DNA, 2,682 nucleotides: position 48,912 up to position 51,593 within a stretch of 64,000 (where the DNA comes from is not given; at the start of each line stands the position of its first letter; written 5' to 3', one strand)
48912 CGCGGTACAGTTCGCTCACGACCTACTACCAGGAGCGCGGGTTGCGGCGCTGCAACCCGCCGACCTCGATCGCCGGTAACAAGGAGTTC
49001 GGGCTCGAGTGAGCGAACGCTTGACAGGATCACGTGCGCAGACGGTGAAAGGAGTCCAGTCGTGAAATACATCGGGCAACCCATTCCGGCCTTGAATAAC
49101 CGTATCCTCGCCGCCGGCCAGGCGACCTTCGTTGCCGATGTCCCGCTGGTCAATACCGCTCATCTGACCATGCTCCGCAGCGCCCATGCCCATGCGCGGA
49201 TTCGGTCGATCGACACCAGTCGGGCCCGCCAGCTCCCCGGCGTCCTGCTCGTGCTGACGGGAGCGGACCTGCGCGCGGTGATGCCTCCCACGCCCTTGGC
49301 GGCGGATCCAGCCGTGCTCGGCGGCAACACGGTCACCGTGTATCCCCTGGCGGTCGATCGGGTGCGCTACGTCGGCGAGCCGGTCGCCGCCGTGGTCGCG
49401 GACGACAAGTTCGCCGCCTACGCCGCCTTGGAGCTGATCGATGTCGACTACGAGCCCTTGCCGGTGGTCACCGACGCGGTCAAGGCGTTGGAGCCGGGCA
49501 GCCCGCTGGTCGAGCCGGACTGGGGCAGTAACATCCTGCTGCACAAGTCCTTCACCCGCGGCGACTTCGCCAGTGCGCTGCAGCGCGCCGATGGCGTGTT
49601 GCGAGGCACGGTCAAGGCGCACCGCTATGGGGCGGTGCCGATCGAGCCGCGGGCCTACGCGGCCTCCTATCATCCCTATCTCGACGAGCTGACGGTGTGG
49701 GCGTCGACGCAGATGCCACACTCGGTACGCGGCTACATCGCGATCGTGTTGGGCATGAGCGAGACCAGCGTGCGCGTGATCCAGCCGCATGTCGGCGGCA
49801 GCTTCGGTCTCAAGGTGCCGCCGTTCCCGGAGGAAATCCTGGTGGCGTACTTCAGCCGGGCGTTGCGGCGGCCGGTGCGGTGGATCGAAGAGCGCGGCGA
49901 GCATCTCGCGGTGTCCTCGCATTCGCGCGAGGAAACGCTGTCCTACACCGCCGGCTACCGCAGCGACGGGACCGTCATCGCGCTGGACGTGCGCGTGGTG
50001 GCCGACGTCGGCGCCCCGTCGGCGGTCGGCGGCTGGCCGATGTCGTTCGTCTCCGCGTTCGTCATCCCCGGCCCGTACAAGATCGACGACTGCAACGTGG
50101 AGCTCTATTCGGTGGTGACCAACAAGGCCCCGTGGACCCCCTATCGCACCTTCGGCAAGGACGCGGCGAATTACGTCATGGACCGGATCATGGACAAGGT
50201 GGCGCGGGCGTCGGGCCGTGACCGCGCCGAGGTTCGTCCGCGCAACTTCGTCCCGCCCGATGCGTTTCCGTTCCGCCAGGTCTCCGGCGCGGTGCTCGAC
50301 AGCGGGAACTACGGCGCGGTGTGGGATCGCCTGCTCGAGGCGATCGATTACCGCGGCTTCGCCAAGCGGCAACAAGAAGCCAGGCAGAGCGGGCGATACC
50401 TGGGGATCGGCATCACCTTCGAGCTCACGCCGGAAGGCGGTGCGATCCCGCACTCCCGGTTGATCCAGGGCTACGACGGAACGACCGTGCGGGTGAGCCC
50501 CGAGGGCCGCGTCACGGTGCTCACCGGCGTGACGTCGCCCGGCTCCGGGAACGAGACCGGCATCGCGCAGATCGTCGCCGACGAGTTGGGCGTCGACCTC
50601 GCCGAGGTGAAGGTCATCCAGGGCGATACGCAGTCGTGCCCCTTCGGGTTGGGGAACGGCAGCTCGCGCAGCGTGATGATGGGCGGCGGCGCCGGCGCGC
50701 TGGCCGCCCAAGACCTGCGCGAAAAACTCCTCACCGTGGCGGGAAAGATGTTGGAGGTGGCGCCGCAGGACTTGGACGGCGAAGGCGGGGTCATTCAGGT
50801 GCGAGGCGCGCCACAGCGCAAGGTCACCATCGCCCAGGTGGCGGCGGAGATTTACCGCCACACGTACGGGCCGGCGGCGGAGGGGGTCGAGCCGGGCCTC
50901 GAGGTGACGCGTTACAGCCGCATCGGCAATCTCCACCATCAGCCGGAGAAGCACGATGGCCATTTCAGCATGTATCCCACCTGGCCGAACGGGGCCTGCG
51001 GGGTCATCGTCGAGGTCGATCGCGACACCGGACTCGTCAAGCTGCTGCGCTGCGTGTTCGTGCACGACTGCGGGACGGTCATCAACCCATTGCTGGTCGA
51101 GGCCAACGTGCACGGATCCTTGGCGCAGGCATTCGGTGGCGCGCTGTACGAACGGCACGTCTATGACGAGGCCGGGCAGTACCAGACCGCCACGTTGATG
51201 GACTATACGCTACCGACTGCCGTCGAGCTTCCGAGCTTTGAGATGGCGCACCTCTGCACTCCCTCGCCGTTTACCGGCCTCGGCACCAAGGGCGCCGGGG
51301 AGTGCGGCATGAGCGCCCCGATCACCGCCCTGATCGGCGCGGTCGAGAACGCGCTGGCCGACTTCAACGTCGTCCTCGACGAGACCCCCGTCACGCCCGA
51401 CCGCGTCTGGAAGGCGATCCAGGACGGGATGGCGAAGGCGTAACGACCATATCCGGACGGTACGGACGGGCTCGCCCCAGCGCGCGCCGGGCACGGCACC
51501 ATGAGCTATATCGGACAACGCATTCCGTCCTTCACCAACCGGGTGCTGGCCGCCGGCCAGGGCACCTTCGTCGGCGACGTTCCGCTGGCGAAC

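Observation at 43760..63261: Second catabolic cluster with tandem orphan CoxL-type molybdopterin subunits plus PrpD/CitE/CaiB (C5-dicarboxylate-like) enzymes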

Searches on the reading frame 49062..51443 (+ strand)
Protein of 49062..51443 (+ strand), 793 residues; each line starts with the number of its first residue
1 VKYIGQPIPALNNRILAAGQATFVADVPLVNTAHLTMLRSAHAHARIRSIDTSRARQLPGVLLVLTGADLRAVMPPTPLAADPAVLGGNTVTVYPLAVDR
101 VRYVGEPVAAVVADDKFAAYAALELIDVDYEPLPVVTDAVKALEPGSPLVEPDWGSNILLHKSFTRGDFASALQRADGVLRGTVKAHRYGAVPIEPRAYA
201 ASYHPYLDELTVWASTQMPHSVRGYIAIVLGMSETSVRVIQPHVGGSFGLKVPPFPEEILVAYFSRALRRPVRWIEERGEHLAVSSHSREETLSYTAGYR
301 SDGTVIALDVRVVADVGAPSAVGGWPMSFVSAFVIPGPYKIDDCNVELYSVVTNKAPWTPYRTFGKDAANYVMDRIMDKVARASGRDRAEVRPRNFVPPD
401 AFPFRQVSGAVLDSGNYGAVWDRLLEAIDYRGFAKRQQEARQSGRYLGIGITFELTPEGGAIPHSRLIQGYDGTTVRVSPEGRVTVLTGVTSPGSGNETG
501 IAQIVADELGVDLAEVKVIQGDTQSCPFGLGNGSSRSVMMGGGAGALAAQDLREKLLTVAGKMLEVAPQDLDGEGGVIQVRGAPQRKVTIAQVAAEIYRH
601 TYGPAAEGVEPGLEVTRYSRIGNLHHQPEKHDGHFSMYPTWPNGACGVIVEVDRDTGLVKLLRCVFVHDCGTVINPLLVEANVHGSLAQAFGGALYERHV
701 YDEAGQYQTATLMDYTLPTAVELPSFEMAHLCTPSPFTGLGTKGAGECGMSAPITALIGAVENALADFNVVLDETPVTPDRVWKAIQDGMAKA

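Call 4: search_protein_families(library=pfam, proteins=[window:49062-51443:+])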
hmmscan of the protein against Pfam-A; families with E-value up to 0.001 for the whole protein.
window:49062-51443:+ (793 aa): 3 families
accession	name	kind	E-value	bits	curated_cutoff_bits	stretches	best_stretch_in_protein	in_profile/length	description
PF20256.3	MoCoBD_2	-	5.2e-75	253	27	1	424-724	2-283/283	Molybdopterin cofactor-binding domain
PF02738.23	MoCoBD_1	-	1.8e-66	224.2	27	1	155-396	6-244/244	Molybdopterin cofactor-binding domain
PF01315.27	Ald_Xan_dh_C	-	3.4e-27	95.4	31.3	1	19-134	2-110/110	Aldehyde oxidase and xanthine dehydrogenase, a/b hammerhead domain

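Call 11: search_solved_structures(query=window:49062-51443:+, show_alignments=2)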
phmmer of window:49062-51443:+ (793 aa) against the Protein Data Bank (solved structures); distinct sequences matched with E-value up to 0.001: 42.
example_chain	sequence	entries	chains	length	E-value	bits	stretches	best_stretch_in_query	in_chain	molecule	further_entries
8uem_A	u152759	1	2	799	8.7e-142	477.1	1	18-788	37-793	Carbon monoxide dehydrogenase (Large chain), CoxL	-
1t3q_B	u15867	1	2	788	6.3e-137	461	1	4-788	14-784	quinoline 2-oxidoreductase large subunit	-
1zxi_B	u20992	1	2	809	7.6e-123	414.4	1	17-785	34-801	Carbon monoxide dehydrogenase large chain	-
1n5w_B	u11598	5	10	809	7.9e-123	414.4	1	17-785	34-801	Carbon monoxide dehydrogenase large chain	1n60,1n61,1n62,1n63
1ffu_B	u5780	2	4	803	2.4e-117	396.2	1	18-788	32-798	CUTL, MOLYBDOPROTEIN OF CARBON MONOXIDE DEHYDROGENASE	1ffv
7dqx_A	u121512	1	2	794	6.6e-115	388.2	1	3-787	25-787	6-hydroxypseudooxynicotine dehydrogenase complex subunit gamma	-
4zoh_A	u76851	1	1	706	3.1e-93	316.5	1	3-765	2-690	Putative oxidoreductase molybdopterin-binding subunit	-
1rm6_A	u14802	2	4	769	6.7e-74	252.6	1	9-786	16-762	4-hydroxybenzoyl-CoA reductase alpha subunit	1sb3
2w55_B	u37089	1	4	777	6.4e-42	146.8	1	4-787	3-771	XANTHINE DEHYDROGENASE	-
1jro_B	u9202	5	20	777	6.8e-42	146.7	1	4-787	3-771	xanthine dehydrogenase, chain B | XANTHINE DEHYDROGENASE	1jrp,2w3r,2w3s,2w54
3sr6_C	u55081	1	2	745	1.9e-39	138.7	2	4-555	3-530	Xanthine dehydrogenase/oxidase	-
1fiq_C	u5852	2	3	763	1.9e-39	138.6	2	4-555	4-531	XANTHINE OXIDASE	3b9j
3etr_C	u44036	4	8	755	2e-39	138.6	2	4-555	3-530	Xanthine dehydrogenase/oxidase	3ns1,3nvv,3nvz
3nrz_C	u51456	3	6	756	2e-39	138.6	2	4-555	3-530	Xanthine dehydrogenase/oxidase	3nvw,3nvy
3eub_C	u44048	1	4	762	2.1e-39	138.5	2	4-555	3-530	Xanthine dehydrogenase/oxidase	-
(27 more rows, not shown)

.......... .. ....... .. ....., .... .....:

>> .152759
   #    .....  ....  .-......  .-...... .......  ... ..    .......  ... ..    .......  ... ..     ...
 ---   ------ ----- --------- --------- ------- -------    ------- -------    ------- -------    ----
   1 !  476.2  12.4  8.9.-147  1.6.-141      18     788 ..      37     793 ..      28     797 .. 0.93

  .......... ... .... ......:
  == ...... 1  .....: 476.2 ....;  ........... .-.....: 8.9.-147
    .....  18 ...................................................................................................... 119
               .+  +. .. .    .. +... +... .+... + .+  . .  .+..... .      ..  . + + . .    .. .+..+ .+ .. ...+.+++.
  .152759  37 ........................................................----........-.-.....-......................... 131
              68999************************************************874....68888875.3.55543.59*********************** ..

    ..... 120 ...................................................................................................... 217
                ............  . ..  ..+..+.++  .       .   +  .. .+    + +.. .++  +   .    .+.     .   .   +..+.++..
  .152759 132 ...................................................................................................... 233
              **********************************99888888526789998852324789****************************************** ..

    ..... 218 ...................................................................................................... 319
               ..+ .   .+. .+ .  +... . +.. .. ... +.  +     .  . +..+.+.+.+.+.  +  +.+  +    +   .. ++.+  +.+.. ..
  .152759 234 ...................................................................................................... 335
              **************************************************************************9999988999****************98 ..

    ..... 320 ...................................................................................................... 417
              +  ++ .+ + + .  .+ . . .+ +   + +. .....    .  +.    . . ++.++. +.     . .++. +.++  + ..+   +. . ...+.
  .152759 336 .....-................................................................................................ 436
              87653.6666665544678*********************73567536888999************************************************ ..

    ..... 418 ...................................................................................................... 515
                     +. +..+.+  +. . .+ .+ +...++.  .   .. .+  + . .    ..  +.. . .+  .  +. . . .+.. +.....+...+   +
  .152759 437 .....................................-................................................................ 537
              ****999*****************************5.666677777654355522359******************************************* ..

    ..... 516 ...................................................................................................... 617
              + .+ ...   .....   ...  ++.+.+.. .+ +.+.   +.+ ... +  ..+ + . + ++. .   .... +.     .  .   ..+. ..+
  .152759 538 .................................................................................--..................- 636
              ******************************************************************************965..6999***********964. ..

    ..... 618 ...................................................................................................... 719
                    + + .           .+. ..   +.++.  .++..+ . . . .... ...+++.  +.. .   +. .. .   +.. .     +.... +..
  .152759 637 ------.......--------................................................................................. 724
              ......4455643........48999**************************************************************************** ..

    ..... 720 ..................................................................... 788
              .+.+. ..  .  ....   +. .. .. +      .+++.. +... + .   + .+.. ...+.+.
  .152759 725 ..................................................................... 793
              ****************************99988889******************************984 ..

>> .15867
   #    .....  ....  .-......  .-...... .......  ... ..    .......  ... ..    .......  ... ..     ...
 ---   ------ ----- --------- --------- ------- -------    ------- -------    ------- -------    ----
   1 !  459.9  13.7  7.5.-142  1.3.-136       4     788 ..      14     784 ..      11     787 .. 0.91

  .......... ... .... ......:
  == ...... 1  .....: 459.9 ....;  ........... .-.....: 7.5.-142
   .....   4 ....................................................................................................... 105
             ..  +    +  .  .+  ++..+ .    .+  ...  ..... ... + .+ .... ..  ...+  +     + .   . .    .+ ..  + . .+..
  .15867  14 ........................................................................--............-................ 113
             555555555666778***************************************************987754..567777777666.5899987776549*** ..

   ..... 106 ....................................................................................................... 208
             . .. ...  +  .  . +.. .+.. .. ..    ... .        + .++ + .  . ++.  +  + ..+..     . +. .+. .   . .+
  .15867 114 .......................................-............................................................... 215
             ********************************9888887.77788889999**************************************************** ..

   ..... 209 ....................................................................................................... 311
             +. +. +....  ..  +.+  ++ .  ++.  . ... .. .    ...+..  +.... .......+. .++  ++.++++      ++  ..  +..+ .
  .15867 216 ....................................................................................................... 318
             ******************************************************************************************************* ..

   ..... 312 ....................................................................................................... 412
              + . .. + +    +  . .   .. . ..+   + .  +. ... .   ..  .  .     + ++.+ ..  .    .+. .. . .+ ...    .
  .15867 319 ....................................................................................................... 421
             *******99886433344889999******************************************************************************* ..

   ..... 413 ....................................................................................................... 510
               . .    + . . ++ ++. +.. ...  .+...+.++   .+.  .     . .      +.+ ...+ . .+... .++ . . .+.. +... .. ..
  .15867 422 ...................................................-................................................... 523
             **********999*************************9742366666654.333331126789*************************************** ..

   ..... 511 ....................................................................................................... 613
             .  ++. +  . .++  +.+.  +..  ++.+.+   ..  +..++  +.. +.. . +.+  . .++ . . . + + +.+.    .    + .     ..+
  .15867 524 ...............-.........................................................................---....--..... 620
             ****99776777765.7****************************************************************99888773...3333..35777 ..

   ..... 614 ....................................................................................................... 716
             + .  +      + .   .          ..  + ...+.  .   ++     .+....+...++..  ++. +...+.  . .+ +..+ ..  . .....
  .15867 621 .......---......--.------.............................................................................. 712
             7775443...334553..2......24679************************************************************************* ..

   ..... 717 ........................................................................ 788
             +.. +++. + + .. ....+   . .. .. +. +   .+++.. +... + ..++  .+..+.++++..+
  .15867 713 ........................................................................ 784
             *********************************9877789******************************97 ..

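Call 13: find_homologous_proteins(query=window:49062-51443:+, max_evalue=1e-50)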
Query window:49062-51443:+ (793 aa): 4876 proteins with E <= 1e-50 among 8000 candidates; the best 120 are listed.
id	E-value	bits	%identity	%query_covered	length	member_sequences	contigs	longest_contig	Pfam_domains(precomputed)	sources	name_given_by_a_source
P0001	0.0e+0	1802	100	100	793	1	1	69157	PF02738.24,PF20256.4,PF01315.28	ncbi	-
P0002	0.0e+0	1437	78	100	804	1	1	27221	PF02738.24,PF20256.4,PF01315.28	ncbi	-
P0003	0.0e+0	1373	75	100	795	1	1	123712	PF02738.24,PF20256.4,PF01315.28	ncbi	ncbi:MAG: xanthine dehydrogenase family protein molybdopterin-binding subunit [Candidatus Binatia ba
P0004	0.0e+0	1332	73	99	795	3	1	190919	PF02738.24,PF20256.4,PF01315.28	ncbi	ncbi:MAG: xanthine dehydrogenase family protein molybdopterin-binding subunit, partial [Candidatus B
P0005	0.0e+0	1308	72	99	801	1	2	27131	PF02738.24,PF20256.4,PF01315.28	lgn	-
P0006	0.0e+0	1290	72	100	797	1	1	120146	PF02738.24,PF20256.4,PF01315.28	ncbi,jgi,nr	ncbi:MAG TPA: xanthine dehydrogenase family protein molybdopterin-binding subunit [Candidatus Binati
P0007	0.0e+0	1275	70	99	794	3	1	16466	PF02738.24,PF20256.4,PF01315.28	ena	-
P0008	0.0e+0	1273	70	99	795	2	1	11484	PF02738.24,PF20256.4,PF01315.28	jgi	jgi:carbon-monoxide dehydrogenase large subunit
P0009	0.0e+0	1272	69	99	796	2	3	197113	PF02738.24,PF20256.4,PF01315.28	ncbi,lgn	ncbi:MAG: xanthine dehydrogenase family protein molybdopterin-binding subunit [Candidatus Binatia ba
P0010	0.0e+0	1270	74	92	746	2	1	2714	PF02738.24,PF20256.4,PF01315.28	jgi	jgi:carbon-monoxide dehydrogenase large subunit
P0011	0.0e+0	1188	85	77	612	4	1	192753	PF02738.24,PF20256.4,PF01315.28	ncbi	ncbi:MAG: xanthine dehydrogenase family protein molybdopterin-binding subunit, partial [Candidatus B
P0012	0.0e+0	1049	59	99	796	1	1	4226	PF02738.24,PF20256.4,PF01315.28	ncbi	-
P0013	0.0e+0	1049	60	99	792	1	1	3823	PF02738.24,PF20256.4,PF01315.28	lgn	-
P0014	0.0e+0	1041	59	99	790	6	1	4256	PF02738.24,PF20256.4,PF01315.28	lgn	-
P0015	0.0e+0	1041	57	100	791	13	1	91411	PF02738.24,PF20256.4,PF01315.28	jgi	jgi:carbon-monoxide dehydrogenase large subunit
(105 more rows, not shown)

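Call 14: find_encoding_contigs(protein=P0001, flank=10000, max_places=3)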
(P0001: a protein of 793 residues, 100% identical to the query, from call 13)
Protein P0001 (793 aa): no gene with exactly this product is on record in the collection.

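Call 15: find_encoding_contigs(protein=P0003, flank=10000, max_places=3)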
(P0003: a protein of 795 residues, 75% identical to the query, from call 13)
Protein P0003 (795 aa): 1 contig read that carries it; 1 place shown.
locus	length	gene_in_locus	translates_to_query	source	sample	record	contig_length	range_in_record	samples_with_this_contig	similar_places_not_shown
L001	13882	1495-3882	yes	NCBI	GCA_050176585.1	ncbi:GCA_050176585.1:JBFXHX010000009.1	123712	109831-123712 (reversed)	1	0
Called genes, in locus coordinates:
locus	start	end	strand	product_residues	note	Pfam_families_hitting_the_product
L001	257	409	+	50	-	-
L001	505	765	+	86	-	PF13683:rve_3 (weak)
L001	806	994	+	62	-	-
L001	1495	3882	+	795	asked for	PF01315:Ald_Xan_dh_C, PF02738:MoCoBD_1, PF20256:MoCoBD_2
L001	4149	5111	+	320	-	PF00535:Glycos_transf_2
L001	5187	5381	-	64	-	-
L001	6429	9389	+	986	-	PF10282:Lactonase (weak), PF25174:Beta-prop_THOC3 (weak)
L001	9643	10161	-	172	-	-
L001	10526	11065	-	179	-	-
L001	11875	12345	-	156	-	-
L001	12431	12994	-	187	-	PF04366:Ysc84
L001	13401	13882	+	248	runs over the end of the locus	PF00230:MIP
